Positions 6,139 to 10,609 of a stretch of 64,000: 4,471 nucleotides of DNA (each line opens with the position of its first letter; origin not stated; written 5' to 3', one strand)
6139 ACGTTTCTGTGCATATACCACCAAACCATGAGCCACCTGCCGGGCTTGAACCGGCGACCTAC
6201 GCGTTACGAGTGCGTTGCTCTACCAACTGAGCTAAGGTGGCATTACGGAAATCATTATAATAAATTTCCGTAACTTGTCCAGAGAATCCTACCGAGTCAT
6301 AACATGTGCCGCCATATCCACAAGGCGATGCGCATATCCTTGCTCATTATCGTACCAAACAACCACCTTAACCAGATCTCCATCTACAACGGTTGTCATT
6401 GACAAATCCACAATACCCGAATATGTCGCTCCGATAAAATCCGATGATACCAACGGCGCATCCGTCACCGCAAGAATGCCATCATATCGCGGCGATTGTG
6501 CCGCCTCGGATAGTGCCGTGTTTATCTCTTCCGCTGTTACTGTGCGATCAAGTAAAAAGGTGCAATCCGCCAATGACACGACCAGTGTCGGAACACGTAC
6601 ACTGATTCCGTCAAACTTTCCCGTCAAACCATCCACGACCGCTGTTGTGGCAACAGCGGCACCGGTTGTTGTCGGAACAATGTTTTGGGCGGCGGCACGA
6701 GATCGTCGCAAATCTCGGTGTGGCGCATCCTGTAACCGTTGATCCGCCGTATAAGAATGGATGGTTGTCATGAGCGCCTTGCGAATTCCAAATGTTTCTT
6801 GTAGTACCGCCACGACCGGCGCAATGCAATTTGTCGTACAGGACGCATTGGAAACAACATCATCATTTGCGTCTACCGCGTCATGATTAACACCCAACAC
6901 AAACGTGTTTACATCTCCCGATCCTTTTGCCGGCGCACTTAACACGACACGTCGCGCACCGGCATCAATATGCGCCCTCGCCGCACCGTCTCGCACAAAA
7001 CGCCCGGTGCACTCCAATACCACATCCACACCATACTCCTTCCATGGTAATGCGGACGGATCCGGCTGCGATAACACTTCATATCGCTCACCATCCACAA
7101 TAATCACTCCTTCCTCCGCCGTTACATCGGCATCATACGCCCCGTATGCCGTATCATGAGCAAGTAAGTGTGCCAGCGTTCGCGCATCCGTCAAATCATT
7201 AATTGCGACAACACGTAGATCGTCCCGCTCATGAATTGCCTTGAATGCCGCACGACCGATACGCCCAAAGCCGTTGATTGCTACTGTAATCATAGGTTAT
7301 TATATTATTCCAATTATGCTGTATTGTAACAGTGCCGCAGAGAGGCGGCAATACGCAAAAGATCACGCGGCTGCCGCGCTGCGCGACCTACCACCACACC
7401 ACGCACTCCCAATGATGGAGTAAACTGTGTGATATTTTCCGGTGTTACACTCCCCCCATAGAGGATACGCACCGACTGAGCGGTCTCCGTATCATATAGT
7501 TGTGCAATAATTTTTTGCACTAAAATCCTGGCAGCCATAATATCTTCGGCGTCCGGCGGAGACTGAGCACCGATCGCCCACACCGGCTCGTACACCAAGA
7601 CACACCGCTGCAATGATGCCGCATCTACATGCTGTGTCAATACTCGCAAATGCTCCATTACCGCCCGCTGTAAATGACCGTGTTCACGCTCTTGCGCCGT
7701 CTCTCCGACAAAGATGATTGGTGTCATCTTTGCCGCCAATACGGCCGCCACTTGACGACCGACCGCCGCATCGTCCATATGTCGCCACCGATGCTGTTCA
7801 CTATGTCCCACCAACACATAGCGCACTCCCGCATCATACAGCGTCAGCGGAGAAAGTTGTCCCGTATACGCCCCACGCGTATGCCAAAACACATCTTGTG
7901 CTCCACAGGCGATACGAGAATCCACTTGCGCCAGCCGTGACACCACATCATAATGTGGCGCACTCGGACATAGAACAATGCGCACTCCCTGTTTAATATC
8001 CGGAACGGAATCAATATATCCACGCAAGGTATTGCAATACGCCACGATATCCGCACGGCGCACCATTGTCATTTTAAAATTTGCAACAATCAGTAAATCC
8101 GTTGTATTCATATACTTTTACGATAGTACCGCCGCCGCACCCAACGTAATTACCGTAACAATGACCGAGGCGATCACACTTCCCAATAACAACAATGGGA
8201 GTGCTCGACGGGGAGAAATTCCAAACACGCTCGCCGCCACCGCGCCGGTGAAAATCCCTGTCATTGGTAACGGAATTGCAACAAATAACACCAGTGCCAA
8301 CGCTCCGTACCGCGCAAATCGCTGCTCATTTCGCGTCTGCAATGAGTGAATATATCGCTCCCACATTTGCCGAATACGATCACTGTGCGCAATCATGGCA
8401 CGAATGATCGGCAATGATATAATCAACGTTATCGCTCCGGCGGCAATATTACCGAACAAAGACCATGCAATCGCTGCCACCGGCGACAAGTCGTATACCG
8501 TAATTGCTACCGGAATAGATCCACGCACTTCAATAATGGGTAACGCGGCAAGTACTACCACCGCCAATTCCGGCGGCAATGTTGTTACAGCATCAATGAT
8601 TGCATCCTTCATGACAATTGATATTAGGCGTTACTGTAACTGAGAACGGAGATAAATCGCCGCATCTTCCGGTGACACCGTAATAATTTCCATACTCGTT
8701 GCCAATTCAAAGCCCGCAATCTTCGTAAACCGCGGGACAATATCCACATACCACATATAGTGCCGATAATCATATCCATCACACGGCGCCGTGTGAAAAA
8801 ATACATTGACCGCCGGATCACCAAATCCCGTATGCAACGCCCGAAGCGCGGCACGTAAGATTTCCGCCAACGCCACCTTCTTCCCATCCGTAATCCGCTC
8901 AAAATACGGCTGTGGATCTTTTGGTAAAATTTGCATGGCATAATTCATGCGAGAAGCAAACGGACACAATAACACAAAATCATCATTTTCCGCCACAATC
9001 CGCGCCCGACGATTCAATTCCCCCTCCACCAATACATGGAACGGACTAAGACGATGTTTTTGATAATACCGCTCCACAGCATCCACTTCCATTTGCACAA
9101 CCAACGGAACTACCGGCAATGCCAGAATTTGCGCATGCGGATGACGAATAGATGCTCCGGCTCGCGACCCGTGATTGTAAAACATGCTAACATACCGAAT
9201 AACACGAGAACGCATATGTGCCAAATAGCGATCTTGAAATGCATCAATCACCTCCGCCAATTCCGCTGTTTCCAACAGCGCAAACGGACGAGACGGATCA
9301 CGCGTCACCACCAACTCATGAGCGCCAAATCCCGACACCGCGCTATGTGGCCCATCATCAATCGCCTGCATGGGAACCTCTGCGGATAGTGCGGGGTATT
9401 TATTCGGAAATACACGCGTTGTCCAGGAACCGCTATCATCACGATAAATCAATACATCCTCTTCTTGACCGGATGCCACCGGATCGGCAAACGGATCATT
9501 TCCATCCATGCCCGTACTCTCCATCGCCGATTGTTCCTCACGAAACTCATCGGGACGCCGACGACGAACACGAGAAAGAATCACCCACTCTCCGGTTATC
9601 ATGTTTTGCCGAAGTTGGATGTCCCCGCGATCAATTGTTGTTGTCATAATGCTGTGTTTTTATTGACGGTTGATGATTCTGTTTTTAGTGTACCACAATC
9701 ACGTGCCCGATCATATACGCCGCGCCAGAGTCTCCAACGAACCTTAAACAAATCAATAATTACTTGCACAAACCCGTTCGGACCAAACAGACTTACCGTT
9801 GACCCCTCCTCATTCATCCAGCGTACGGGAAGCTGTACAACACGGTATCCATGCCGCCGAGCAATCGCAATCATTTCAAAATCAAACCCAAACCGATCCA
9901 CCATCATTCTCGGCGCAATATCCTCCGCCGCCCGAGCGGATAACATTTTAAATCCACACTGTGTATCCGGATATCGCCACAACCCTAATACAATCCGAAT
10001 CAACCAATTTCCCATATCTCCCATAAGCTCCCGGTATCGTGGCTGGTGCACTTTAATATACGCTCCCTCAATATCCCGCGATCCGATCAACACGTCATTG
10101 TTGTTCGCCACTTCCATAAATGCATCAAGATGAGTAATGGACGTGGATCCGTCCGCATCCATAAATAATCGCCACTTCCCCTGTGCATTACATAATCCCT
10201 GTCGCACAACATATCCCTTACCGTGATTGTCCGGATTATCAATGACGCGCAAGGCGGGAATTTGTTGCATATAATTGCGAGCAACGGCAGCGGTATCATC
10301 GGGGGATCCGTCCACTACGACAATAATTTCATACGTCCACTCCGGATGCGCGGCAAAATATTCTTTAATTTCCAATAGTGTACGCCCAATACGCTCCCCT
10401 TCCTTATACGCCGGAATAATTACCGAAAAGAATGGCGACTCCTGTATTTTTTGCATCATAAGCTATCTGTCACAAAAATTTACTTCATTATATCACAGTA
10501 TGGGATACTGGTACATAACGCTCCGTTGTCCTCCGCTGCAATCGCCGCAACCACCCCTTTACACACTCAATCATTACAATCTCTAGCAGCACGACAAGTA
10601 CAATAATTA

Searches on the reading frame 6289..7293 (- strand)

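Call 11: search_protein_families(library=pfam, proteins=[window:6289-7293:-], max_evalue=0.0001)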
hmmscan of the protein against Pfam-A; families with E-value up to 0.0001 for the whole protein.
window:6289-7293:- (334 aa): 2 families
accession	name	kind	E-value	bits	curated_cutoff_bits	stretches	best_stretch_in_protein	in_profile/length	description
PF02800.25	Gp_dh_C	-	2.2e-56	190.3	24.4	1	157-314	1-158/158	Glyceraldehyde 3-phosphate dehydrogenase, C-terminal domain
PF00044.30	Gp_dh_N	-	1e-35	122.5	31.7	1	2-100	1-99/101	Glyceraldehyde 3-phosphate dehydrogenase, NAD binding domain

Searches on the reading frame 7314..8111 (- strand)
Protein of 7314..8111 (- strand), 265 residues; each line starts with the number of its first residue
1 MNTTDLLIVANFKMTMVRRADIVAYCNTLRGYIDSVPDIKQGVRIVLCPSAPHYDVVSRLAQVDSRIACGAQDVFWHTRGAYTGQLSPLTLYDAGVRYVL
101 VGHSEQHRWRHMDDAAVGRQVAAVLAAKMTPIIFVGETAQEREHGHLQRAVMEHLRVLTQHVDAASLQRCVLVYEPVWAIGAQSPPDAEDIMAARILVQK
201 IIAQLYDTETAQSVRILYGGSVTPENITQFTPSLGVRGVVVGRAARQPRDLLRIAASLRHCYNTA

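Call 11: search_protein_families(library=pfam, proteins=[window:7314-8111:-], max_evalue=0.0001)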
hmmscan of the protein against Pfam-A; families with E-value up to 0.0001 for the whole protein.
window:7314-8111:- (265 aa): 1 family
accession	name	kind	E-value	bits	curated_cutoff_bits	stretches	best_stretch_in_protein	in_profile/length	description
PF00121.24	TIM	-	3.3e-60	204.1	20.1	1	7-256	2-243/245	Triosephosphate isomerase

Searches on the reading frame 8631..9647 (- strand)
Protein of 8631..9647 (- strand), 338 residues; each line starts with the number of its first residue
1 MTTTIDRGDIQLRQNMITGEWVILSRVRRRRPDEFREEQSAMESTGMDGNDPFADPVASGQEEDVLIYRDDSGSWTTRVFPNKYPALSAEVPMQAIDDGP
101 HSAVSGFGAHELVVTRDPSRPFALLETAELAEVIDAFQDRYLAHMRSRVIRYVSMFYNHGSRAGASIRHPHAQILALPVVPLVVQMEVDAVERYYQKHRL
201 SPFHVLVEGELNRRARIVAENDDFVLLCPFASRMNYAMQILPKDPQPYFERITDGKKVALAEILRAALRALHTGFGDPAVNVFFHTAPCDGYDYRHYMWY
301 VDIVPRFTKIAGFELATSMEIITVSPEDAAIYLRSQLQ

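Call 11: search_protein_families(library=pfam, proteins=[window:8631-9647:-], max_evalue=0.0001)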
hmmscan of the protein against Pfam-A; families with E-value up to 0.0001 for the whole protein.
window:8631-9647:- (338 aa): 3 families
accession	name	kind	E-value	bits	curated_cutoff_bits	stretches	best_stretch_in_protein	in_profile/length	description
PF16268.10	DUF4921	-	1.2e-13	51.2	28.5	1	133-328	207-388/425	Domain of unknown function (DUF4921)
PF01087.27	GalP_UDP_transf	-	1.2e-12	49.1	22.1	1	11-181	13-184/184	Galactose-1-phosphate uridyl transferase, N-terminal domain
PF19327.4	Ap4A_phos_N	-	2.1e-05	24.5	23.1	1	155-189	138-172/177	Ap4A phosphorylase N-terminal domain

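Call 52: search_solved_structures(query=window:8631-9647:-, max_evalue=0.00001)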
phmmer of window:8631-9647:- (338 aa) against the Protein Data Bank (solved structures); distinct sequences matched with E-value up to 0.00001: 9.
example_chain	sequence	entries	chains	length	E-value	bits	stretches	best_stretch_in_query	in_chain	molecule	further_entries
1z84_A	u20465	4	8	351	3.9e-44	154.2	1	7-334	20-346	galactose-1-phosphate uridyl transferase-like protein | putative galactose-1-phosphate uridyl transferase | Probable galactose-1-phosphate uridyl transferase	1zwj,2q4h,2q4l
2h39_A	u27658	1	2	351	9.7e-43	149.6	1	7-334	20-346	Probable galactose-1-phosphate uridyl transferase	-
6k5z_A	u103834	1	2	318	9.2e-23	84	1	73-338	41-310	Galactose-1-phosphate uridylyltransferase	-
6k9z_A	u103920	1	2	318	1.6e-21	79.9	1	73-338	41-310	Galactose-1-phosphate uridylyltransferase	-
1hxp_A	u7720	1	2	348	6.5e-19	71.3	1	12-311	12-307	HEXOSE-1-PHOSPHATE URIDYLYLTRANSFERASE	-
1hxq_A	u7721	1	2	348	1.6e-18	70.1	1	12-311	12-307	HEXOSE-1-PHOSPHATE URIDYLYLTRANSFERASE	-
1gup_A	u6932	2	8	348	3.9e-17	65.5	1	12-311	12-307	GALACTOSE-1-PHOSPHATE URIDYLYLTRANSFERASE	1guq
5in3_B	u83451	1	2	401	1.5e-16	63.6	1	11-309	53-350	Galactose-1-phosphate uridylyltransferase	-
6gqd_A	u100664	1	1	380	2.3e-16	63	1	11-308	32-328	Galactose-1-phosphate uridylyltransferase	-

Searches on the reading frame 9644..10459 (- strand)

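Call 11: search_protein_families(library=pfam, proteins=[window:9644-10459:-], max_evalue=0.0001)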
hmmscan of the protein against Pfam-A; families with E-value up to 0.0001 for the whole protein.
window:9644-10459:- (271 aa): 3 families
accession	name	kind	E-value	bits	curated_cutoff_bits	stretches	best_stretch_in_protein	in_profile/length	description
PF00535.33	Glycos_transf_2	-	5.3e-25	88.7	23.3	1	12-180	1-166/168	Glycosyl transferase family 2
PF13641.12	Glyco_tranf_2_3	-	1.5e-09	38.7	27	1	11-103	3-96/230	Glycosyltransferase like family 2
PF10111.15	Glyco_tranf_2_2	-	6.5e-07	29.6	27.3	1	12-119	1-107/276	Glycosyltransferase like family 2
